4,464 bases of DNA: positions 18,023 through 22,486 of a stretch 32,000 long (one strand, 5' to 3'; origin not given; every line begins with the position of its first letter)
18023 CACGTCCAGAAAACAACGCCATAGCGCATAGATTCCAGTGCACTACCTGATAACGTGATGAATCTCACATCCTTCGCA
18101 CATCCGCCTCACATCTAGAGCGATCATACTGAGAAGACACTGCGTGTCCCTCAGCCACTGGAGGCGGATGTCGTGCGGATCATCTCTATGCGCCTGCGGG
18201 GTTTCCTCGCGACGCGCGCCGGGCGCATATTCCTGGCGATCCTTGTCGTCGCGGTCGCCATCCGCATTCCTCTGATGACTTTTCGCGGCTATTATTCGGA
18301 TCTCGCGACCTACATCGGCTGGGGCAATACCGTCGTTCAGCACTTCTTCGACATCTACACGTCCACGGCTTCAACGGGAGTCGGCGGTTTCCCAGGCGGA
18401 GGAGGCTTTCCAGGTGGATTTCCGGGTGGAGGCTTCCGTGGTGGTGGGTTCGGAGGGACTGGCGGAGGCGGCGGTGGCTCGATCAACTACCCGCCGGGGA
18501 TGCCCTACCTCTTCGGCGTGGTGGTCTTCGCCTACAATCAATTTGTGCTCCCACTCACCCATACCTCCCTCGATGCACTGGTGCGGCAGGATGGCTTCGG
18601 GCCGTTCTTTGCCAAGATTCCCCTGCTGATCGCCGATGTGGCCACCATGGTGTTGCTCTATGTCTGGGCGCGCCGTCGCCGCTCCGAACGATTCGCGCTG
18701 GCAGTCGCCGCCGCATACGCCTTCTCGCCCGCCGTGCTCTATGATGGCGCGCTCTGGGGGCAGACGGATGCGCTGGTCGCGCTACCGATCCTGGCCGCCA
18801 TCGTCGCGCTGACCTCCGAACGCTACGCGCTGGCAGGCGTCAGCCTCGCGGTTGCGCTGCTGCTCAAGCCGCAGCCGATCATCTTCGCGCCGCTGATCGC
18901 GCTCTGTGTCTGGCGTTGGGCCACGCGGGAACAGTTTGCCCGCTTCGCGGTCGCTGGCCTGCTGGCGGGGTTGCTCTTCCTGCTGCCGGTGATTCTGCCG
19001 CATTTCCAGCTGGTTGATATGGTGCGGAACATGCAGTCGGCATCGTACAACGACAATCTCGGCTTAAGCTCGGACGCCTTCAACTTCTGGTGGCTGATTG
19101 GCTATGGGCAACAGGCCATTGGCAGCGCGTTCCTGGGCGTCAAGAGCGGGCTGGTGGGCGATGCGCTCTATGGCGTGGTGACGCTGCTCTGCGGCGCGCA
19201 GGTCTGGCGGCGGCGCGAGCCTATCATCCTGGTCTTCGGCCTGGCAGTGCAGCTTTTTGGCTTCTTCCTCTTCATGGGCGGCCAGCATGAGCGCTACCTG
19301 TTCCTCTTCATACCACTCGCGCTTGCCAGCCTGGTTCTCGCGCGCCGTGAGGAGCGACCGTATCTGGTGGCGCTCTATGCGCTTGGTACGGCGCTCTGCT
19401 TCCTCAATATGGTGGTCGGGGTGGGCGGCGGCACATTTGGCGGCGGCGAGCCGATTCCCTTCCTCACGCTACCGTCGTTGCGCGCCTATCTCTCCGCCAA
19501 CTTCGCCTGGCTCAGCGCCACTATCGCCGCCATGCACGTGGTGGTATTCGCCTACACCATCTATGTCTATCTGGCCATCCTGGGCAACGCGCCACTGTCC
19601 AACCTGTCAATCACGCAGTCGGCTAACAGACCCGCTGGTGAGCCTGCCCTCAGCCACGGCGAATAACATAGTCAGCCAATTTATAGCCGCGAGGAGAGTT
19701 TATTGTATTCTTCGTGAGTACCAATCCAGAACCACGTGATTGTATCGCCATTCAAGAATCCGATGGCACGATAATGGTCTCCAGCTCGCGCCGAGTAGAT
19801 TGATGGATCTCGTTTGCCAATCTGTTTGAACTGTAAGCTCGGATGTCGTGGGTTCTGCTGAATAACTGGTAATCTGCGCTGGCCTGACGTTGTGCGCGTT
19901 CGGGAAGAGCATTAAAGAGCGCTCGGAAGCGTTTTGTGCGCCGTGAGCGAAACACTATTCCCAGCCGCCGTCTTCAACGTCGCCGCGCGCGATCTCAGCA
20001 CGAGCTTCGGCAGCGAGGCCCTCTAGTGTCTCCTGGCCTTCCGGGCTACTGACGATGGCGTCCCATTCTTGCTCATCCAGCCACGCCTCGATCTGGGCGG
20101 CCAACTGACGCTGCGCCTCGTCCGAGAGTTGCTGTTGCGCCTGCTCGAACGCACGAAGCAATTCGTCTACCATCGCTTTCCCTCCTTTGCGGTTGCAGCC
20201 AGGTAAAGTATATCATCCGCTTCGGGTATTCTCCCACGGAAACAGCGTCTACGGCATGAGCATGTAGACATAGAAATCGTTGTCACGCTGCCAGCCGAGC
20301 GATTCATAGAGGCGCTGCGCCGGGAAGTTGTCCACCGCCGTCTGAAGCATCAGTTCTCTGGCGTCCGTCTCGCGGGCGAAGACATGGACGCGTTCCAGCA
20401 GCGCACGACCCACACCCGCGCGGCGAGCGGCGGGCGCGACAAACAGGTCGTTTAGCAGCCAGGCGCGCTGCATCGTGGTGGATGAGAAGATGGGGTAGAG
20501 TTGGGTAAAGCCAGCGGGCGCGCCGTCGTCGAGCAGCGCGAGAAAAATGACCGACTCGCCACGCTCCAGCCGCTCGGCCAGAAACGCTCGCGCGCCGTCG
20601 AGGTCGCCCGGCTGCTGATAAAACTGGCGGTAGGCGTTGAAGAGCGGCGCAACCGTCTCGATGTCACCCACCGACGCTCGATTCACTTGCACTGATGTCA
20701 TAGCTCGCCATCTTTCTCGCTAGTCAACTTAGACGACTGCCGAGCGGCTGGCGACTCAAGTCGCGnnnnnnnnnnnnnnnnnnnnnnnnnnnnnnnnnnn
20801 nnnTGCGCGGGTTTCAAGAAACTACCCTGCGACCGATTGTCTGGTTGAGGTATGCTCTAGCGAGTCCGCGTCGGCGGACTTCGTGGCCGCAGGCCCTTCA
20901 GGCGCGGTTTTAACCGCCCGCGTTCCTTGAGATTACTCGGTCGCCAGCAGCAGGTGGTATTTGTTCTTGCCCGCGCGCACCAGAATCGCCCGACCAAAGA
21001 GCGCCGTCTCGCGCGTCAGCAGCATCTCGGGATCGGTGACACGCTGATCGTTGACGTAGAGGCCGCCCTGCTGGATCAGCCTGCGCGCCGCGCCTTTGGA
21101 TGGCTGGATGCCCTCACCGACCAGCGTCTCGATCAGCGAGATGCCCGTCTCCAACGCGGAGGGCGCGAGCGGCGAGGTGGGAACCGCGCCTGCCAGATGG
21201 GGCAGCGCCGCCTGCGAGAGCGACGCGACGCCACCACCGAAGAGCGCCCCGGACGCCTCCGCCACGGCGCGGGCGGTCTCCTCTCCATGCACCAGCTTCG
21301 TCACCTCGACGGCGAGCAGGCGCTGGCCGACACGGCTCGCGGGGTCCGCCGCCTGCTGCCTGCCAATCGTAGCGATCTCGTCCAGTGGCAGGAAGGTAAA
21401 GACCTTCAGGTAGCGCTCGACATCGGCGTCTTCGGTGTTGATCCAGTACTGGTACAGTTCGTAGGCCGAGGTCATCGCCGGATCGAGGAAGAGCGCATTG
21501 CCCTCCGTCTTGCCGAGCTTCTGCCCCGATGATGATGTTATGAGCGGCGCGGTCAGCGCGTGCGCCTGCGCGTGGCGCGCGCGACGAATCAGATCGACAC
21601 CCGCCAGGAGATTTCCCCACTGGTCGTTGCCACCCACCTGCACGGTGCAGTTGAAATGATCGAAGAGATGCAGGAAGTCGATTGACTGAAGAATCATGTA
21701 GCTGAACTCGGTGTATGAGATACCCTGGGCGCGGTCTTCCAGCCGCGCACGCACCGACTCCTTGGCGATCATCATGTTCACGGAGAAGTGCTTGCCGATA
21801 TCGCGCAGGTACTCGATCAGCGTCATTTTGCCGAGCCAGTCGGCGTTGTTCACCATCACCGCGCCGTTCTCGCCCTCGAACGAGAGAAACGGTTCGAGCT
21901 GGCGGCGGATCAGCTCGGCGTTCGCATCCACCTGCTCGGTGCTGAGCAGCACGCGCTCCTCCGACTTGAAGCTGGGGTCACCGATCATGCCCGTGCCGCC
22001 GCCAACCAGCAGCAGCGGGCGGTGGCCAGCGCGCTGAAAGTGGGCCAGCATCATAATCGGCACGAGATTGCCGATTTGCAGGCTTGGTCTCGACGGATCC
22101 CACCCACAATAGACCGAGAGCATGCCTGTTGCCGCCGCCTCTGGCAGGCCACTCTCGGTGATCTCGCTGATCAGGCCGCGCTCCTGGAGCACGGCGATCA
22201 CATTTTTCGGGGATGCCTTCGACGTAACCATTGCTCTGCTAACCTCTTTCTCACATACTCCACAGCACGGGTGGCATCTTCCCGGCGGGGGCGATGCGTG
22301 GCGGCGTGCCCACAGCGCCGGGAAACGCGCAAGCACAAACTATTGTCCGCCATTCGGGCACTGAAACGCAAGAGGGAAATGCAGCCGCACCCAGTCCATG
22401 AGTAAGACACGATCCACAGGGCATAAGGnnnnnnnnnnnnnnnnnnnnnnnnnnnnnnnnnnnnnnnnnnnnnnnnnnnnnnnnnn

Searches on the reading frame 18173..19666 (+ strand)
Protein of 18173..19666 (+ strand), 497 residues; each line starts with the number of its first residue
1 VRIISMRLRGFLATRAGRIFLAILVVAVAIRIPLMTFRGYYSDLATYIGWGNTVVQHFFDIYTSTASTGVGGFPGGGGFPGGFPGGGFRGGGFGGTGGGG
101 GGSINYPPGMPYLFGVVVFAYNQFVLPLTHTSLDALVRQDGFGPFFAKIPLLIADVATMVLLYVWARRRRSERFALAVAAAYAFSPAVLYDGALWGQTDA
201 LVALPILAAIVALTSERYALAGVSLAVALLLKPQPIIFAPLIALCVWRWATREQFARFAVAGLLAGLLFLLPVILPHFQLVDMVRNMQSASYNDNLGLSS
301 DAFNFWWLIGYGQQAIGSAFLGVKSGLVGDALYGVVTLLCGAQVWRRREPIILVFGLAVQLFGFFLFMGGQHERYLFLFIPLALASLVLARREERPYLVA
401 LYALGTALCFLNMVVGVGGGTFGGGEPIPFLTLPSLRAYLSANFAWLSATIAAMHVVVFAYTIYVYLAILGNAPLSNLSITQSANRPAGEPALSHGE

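Call 39: search_protein_families(library=pfam, proteins=[window:18173-19666:+], max_evalue=0.001)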
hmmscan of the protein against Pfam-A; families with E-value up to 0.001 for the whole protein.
window:18173-19666:+ (497 aa): 3 families
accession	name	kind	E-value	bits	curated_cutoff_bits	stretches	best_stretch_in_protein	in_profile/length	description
PF09594.16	GT87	-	2e-08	34.7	25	1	153-367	29-235/237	Glycosyltransferase family 87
PF06728.19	PIG-U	-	1.1e-05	25.2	24.5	1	132-271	69-217/378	GPI transamidase subunit PIG-U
PF13231.12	PMT_2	-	4.4e-05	24.2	26.1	1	147-274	24-158/160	Dolichyl-phosphate-mannose-protein mannosyltransferase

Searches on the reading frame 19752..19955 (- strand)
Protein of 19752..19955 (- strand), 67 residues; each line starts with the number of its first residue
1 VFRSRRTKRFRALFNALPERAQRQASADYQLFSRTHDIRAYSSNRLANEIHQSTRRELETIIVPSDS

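Call 39: search_protein_families(library=pfam, proteins=[window:19752-19955:-], max_evalue=0.001)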
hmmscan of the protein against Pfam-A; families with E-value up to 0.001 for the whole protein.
window:19752-19955:- (67 aa): 0 families

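Call 103: search_protein_families(library=pfam, proteins=[window:19752-19955:-], max_evalue=0.1)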
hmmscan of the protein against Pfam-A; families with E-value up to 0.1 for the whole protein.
window:19752-19955:- (67 aa): 0 families

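Call 110: search_solved_structures(query=window:19752-19955:-, max_evalue=1)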
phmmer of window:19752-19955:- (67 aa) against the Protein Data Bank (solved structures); distinct sequences matched with E-value up to 1: 0.

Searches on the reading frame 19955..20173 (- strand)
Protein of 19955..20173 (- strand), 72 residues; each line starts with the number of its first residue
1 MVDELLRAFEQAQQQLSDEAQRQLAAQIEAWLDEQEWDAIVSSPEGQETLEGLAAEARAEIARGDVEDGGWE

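Call 39: search_protein_families(library=pfam, proteins=[window:19955-20173:-], max_evalue=0.001)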
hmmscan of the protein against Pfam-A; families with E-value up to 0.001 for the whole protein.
window:19955-20173:- (72 aa): 0 families

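Call 103: search_protein_families(library=pfam, proteins=[window:19955-20173:-], max_evalue=0.1)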
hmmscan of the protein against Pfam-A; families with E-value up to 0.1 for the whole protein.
window:19955-20173:- (72 aa): 3 families
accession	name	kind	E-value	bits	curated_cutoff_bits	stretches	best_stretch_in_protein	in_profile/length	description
PF09476.15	Pilus_CpaD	-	0.021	15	31.1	1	10-62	46-97/200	Pilus biogenesis CpaD protein (pilus_cpaD)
PF12362.13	DUF3646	-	0.022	15.5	30.2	1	14-61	43-89/114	DNA polymerase III gamma and tau subunits C terminal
PF05802.16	SctB2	-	0.027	15.3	26.5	1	4-67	18-78/162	SPI-2 type 3 secretion system translocon protein SctB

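Call 111: search_solved_structures(query=window:19955-20173:-, max_evalue=1)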
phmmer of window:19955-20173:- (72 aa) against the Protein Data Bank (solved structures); distinct sequences matched with E-value up to 1: 1.
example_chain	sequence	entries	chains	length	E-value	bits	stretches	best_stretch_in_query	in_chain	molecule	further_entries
7sq5_A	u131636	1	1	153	0.1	16.6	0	6-36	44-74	Designed trefoil knot protein, variant 3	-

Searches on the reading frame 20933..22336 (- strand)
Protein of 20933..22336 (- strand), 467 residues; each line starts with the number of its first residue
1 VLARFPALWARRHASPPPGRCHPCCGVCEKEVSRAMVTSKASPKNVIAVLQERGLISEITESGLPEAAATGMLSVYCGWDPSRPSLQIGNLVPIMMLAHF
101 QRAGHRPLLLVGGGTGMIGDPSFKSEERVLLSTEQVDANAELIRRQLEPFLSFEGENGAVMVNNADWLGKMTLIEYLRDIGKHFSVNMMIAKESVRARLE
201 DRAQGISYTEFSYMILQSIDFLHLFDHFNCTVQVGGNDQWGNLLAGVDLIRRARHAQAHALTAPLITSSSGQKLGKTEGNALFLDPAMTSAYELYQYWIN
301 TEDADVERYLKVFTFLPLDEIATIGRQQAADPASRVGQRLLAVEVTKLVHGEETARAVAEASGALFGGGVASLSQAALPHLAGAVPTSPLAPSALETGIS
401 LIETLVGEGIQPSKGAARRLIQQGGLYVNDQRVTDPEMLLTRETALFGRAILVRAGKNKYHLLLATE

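Call 39: search_protein_families(library=pfam, proteins=[window:20933-22336:-], max_evalue=0.001)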
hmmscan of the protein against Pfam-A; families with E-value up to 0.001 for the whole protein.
window:20933-22336:- (467 aa): 3 families
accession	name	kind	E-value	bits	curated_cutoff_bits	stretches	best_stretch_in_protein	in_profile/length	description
PF00579.31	tRNA-synt_1b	-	7.7e-81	272.1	21.1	1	72-366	5-291/292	tRNA synthetases class I (W and Y)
PF22421.1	SYY_C-terminal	-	1.8e-16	60.2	27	1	397-463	17-83/83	Tyrosine--tRNA ligase SYY-like C-terminal domain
PF01479.30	S4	-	6e-08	32.7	22.8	1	409-442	11-44/48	S4 domain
